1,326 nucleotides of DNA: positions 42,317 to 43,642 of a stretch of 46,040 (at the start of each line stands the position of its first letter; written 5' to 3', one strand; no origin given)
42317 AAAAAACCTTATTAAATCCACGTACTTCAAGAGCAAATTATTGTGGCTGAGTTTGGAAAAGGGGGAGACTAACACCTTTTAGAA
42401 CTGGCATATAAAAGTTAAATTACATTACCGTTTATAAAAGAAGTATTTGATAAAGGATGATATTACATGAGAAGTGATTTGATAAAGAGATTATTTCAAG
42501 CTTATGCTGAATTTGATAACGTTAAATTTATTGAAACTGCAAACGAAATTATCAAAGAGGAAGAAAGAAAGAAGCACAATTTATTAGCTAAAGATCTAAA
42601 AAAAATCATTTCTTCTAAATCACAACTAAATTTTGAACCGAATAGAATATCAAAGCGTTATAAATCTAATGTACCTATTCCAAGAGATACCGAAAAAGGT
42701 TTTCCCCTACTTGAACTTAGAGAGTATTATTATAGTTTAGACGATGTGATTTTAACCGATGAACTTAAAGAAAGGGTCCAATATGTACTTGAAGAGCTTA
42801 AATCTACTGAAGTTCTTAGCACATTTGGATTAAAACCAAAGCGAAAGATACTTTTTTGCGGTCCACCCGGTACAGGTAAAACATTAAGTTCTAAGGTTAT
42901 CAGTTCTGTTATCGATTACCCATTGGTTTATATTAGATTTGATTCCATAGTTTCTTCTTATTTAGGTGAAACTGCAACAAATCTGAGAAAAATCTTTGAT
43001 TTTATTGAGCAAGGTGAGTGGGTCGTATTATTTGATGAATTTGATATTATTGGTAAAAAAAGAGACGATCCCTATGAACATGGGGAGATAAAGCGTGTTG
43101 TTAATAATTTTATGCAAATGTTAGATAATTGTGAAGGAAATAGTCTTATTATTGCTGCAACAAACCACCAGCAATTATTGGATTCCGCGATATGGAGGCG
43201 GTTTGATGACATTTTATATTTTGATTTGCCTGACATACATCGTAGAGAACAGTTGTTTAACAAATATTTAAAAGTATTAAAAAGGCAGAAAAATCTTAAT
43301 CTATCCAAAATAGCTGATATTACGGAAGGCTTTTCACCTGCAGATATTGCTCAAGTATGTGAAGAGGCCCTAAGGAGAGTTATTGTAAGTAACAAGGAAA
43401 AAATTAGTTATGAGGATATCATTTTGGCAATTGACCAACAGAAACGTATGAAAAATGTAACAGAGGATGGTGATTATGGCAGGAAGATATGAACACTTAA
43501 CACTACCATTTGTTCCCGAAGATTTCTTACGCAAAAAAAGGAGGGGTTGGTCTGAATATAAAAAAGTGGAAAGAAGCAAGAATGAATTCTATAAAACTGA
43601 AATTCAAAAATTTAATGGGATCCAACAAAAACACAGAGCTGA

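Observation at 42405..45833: Archaeal AAA+ ATPase / cytoplasmic S8 subtilase gene pair (Iet-like candidate defence module) in an AT-rich islet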

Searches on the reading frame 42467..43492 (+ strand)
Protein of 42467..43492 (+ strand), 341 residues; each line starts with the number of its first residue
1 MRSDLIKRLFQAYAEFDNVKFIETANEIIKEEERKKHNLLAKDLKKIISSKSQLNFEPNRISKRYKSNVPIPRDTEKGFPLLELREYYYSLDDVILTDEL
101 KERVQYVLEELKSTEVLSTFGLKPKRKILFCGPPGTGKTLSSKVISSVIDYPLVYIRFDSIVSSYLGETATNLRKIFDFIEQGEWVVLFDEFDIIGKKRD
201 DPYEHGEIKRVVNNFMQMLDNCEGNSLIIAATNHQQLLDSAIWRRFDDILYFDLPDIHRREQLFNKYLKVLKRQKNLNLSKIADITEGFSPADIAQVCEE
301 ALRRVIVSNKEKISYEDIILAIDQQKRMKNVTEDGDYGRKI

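Call 3: search_protein_families(library=pfam, proteins=[window:42467-43492:+], max_evalue=0.01)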
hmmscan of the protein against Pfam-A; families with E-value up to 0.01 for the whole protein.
window:42467-43492:+ (341 aa): 6 families
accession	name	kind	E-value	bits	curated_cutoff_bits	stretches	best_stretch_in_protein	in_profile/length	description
PF00004.35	AAA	-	2.6e-27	96.3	21.2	1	128-253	1-130/131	ATPase family associated with various cellular activities (AAA)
PF17862.7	AAA_lid_3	-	1.8e-09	37.4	27.2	1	277-318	2-43/45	AAA+ lid domain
PF07728.20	AAA_5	-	0.00097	19.6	22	0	128-159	2-34/139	AAA domain (dynein-related subfamily)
PF13238.12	AAA_18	-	0.0015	19.5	29.4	1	128-238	1-86/128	AAA domain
PF06745.19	ATPase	-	0.002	18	26.6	0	120-230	14-126/231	KaiC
PF07724.20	AAA_2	-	0.0022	18.5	27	0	124-223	2-103/166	AAA domain (Cdc48 subfamily)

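Call 4: search_protein_families(library=padloc, proteins=[window:42467-43492:+], max_evalue=0.01)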
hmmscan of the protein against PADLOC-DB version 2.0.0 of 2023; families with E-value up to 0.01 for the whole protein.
window:42467-43492:+ (341 aa): 8 families
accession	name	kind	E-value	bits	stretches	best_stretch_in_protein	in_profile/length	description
PDLC02196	IetA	-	1.3e-96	322.2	1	5-332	6-328/374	-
PDLC02195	IetA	-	4.8e-81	271.1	1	6-319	7-330/395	-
PDLC04232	IetA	-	6.4e-77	257.2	1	2-320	3-310/330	-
PDLC04231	IetA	-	2.6e-45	153.2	1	2-258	3-250/262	-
PDLC00914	TRIP13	-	1e-14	52.7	1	177-288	140-256/302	TRIP13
PDLC00915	TRIP13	-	5.6e-12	43.7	1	94-330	31-296/302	TRIP13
PDLC03838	DolB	-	0.00024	18.5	1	128-194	169-240/375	-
PDLC01802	CARF1--CARF_HEPN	-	0.0061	13.4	0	4-50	175-220/388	-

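Call 26: search_solved_structures(query=window:42467-43489:+, max_evalue=1e-10, show_alignments=1)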
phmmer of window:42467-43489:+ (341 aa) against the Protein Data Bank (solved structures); distinct sequences matched with E-value up to 1e-10: 265 (the best 60 are shown).
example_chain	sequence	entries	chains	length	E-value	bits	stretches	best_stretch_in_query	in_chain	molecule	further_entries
6oaa_B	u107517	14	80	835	1.8e-61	211.3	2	92-308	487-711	Cell division control protein 48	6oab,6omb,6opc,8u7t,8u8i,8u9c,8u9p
8dar_A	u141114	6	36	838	1.8e-61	211.3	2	92-308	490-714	Cell division control protein 48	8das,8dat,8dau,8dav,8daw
7mdm_B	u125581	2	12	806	2e-61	211.1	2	66-307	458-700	Transitional endoplasmic reticulum ATPase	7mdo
7wub_D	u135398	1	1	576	4.1e-61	210.1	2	91-307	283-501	Transitional endoplasmic reticulum ATPase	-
7wub_C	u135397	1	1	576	4.2e-61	210.1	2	91-307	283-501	Transitional endoplasmic reticulum ATPase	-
6oa9_A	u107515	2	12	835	4.6e-61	209.9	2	92-308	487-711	Cell division control protein 48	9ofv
6mck_A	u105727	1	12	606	5.7e-61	209.7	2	91-307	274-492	Transitional endoplasmic reticulum ATPase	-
7rlh_A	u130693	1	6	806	9.8e-61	208.9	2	91-307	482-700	Transitional endoplasmic reticulum ATPase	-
7rlj_A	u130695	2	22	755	1e-60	208.8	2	91-307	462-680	Transitional endoplasmic reticulum ATPase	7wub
7rlg_A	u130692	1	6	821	1e-60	208.8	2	91-307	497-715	Transitional endoplasmic reticulum ATPase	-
8yka_A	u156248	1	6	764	1.1e-60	208.8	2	91-307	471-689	Transitional endoplasmic reticulum ATPase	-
5c18_A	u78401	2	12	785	1.2e-60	208.6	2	91-308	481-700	Transitional endoplasmic reticulum ATPase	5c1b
7rlf_A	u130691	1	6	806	1.2e-60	208.6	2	90-307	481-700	Transitional endoplasmic reticulum ATPase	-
7y4w_A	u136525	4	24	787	1.2e-60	208.6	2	91-307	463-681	Transitional endoplasmic reticulum ATPase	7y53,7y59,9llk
5c19_A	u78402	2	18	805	1.3e-60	208.5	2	91-307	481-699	Transitional endoplasmic reticulum ATPase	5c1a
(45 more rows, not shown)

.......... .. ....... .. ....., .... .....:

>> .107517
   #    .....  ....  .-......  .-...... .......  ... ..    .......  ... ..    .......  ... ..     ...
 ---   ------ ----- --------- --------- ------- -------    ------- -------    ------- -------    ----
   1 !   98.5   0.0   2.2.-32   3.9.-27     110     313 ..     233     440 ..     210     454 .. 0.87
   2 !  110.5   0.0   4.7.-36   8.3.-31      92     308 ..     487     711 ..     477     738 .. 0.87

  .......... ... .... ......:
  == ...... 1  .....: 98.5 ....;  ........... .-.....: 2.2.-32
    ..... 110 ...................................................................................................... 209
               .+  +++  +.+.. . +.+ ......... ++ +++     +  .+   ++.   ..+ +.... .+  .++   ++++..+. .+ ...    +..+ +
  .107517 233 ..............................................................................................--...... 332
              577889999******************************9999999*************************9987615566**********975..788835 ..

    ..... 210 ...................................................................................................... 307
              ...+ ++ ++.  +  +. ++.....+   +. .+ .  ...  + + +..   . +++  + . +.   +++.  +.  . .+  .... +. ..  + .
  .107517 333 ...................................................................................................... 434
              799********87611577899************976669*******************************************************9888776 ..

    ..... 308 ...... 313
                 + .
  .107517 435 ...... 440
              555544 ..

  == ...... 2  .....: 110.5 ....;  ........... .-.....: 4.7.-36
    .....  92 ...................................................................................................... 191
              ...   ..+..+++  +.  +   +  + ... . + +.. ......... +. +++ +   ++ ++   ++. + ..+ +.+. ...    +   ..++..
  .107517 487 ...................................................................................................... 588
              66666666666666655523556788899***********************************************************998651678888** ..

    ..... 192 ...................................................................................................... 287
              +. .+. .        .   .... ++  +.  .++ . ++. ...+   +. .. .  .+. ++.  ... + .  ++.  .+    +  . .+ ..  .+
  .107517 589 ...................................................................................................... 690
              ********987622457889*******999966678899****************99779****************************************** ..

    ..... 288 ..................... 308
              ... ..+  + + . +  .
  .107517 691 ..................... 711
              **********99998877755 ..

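Call 40: find_homologous_proteins(query=window:42467-43489:+, max_evalue=1e-20)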
Query window:42467-43489:+ (341 aa): 5314 proteins with E <= 1e-20 among 8000 candidates; the best 120 are listed.
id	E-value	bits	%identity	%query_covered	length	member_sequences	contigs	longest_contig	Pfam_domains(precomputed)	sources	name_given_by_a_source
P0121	2.4e-173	594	78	98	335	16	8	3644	PF00004.36,PF17862.8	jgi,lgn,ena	-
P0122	6.9e-173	592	78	98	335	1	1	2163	PF00004.36,PF17862.8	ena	-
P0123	3.2e-170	583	77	97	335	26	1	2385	PF00004.36,PF17862.8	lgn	-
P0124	3.2e-164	564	74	98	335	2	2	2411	PF06745.20,PF00004.36,PF17862.8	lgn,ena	-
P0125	7.6e-164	563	72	98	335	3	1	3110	PF00004.36,PF17862.8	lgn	-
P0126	2.4e-163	561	73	98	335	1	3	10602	PF00004.36,PF17862.8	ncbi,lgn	-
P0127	1.2e-161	555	72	98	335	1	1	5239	PF23902.1,PF00004.36,PF17862.8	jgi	jgi:SpoVK/Ycf46/Vps4 family AAA+-type ATPase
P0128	6.2e-161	553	71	98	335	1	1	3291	PF00004.36,PF17862.8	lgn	-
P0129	5.4e-160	550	71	98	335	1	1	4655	PF00004.36,PF17862.8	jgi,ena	-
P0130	8.8e-160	549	72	98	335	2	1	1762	PF00004.36,PF17862.8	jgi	jgi:SpoVK/Ycf46/Vps4 family AAA+-type ATPase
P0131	8.9e-160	549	72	98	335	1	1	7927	PF00004.36,PF17862.8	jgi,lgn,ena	-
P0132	9.3e-160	549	72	98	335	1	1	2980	PF06745.20,PF00004.36,PF17862.8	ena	-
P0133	8.9e-159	546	100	73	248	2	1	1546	PF00004.36,PF17862.8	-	-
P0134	2.9e-158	544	72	98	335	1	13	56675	PF00004.36,PF17862.8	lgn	-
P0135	2.5e-157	541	71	98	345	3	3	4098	PF23902.1,PF00004.36,PF17862.8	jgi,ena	jgi:SpoVK/Ycf46/Vps4 family AAA+-type ATPase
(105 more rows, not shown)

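Call 56: predict_structure(alignment_id=A2)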
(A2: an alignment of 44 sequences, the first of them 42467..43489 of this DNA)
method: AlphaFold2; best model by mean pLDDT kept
length: 341 residues; sequences in the alignment: 44
mean_pLDDT: 83.5   pTM: 0.79
mean pLDDT of the five models: 83.5, 83.1, 82.6, 81.9, 81.7
residues with pLDDT >= 90: 163; 70-90: 125; 50-70: 30; < 50: 23
segments of 3 or more residues with pLDDT < 50: 52-64, 198-200, 335-341
pLDDT, mean of each block of 10 residues (from residue 1): 82 86 85 77 77 42 54 81 90 93 95 91 94 93 94 88 74 90 92 60 60 84 91 81 89 96 92 88 96 96 92 94 92 53 39
secondary structure, 60 per line:
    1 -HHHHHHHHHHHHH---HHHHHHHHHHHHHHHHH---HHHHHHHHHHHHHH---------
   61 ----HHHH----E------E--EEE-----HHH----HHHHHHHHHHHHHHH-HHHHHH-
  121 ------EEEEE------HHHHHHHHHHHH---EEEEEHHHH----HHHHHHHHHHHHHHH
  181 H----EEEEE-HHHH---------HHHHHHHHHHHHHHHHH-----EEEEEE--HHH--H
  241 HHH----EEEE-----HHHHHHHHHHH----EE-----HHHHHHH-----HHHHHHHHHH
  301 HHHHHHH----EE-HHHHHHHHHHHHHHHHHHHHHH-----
elements in order: H2-14 H18-34 H38-51 H65-68 E83-85 H98-112 H114-119 E127-131 H138-149 E153-157 H158-161 H166-181 E186-190 H192-195 H205-221 E227-232 H240-243 E248-251 H257-267 H279-285 H291-307 H315-336

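Call 60: fold_search(model_id=the predicted structure, library=pdb)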
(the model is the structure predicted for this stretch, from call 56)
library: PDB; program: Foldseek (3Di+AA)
matches with E <= 10: 1957; with E <= 0.001: 1683
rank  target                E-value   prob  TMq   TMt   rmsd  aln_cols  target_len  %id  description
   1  5mp9_I                1.0e-18  1.00  0.63  0.57   3.2       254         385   28  26S proteasome in presence of ATP (s1) (released 2017-03-08)
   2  8usb_F                2.2e-18  1.00  0.59  0.58   9.7       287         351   24  Non-substrate-engaged human 26S proteasome with Nub1/FAT10 bound to Rpn1 (released 2024-11-06)
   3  8usc_F                2.7e-18  1.00  0.64  0.60   6.7       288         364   22  Nub1/Fat10-processing human 26S proteasome (released 2024-11-06)
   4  9yrc_B                4.3e-18  1.00  0.61  0.38  10.2       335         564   24  p97Ufd1-Npl4 complex processing poly-ubiquitinated substrate in the presence of ATP (released 2026-03-25)
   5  7lmz_B                4.5e-18  1.00  0.60  0.29   9.4       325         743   24  Cryo-EM structure of human p97 in complex with Npl4/Ufd1 and Ub6 (Class 1) (released 2021-09-15)
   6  7lmz_E                4.8e-18  1.00  0.60  0.29   7.1       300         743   25  Cryo-EM structure of human p97 in complex with Npl4/Ufd1 and Ub6 (Class 1) (released 2021-09-15)
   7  7ln4_D                5.7e-18  1.00  0.61  0.29  10.2       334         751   24  Cryo-EM structure of human p97 in complex with Npl4/Ufd1 and polyubiquitinated Ub-Eos (FOM, Class 3) (released 2021-09-15)
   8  9bv1_A                6.0e-18  1.00  0.61  0.52   3.3       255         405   25  M2A Midnolin-Proteasome (translocating) (released 2025-06-11)
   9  4cr2_L                6.0e-18  1.00  0.61  0.58   4.0       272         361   25  Deep classification of a large cryo-EM dataset defines the conformational landscape of the 26S proteasome (released 2014-04-02)
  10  5l4g_L                7.1e-18  1.00  0.62  0.55   3.2       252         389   26  The human 26S proteasome at 3.9 A (released 2016-09-07)
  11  9pf1_A                7.5e-18  1.00  0.62  0.54   3.0       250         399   26  Nub1/Fat10-processing human 26S proteasome with Rpt4 at top of spiral staircase (AAA+ motor locally refined) (released 2025-11-19)
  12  9nkg_A                7.5e-18  1.00  0.61  0.54   3.1       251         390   25  Structure of substrate engaged MIDN-bound human 26S proteasome, EB-MIDN (Composite map) (released 2025-05-07)
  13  3h4m_A                8.0e-18  1.00  0.66  0.85   2.7       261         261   29  AAA ATPase domain of the proteasome- activating nucleotidase (released 2009-06-09)
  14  9a2p_MODEL_1_A        8.4e-18  1.00  0.66  0.36   3.0       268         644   29  Model of E. coli FtsH by in-cell photo-crosslinking MS and deep learning (released 2023-02-24)
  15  7ln4_E                8.4e-18  1.00  0.61  0.30   8.5       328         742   25  Cryo-EM structure of human p97 in complex with Npl4/Ufd1 and polyubiquitinated Ub-Eos (FOM, Class 3) (released 2021-09-15)
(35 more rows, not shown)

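Call 61: search_protein_families(library=ncbifam, proteins=[window:42467-43489:+], max_evalue=0.01)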
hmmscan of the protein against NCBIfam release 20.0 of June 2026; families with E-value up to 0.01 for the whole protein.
window:42467-43489:+ (341 aa): 18 families
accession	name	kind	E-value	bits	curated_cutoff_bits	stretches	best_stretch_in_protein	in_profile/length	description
NF042959.1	IteA_antiphage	equivalog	1.1e-72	245.2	510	1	17-330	18-329/367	anti-phage ATPase IteA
NF003069.1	PRK03992.1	subfamily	4.1e-39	134.8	500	1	97-327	137-374/379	proteasome-activating nucleotidase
TIGR01242.2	TIGR01242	subfamily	3.2e-37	128.4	500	1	99-328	122-358/362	proteasome-activating nucleotidase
TIGR01241.2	FtsH_fam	equivalog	1.6e-36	126.3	600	1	90-324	160-401/598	ATP-dependent zinc metalloprotease FtsH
TIGR01243.1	CDC48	subfamily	1.2e-35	123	802.65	1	98-319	463-691/733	CDC48 family AAA ATPase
NF047748.1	PrtsmActNtasePan1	equivalog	8.2e-32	110.7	750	1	96-326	153-390/405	proteasome-activating nucleotidase Pan1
NF008004.0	PRK10733.1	equivalog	1.8e-29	102.2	1008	1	90-317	150-384/644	ATP-dependent zinc metalloprotease FtsH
NF041006.2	cell_div_CdvC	equivalog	5.2e-29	101.3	650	1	92-308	103-325/370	cell division protein CdvC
NF047747.1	PrtsmActNtasePan2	equivalog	5.9e-29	101.5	700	1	98-324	158-391/397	proteasome-activating nucleotidase Pan2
TIGR03689.1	pup_AAA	equivalog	4.7e-13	48.7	504.75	1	113-306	204-411/512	proteasome ATPase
NF003229.0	PRK04195.1-5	equivalog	2.2e-07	30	280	1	90-201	15-121/413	replication factor C large subunit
TIGR03922.1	T7SS_EccA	equivalog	1.1e-05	24.3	466.65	1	89-233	273-424/557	type VII secretion AAA-ATPase EccA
NF003745.1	PRK05342.1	equivalog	0.00079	18.4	359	1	125-202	109-193/418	ATP-dependent Clp protease ATP-binding subunit ClpX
NF001383.0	PRK00279.2-1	equivalog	0.0042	16.8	225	0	128-186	3-59/212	adenylate kinase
TIGR00368.1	TIGR00368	hypoth_equivalog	0.0079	14.8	362.4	0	127-149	213-235/499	YifB family Mg chelatase-like AAA ATPase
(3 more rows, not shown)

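Call 73: find_encoding_contigs(protein=P0133, flank=5000, max_places=5)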
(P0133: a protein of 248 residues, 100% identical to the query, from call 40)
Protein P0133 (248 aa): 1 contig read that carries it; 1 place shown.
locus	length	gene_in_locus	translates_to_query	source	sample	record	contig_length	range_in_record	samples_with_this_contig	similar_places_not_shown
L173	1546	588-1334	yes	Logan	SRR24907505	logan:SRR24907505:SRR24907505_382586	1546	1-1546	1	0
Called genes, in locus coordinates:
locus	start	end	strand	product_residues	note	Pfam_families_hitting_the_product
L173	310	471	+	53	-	-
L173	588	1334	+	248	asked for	PF00004:AAA, PF17862:AAA_lid_3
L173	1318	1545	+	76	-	?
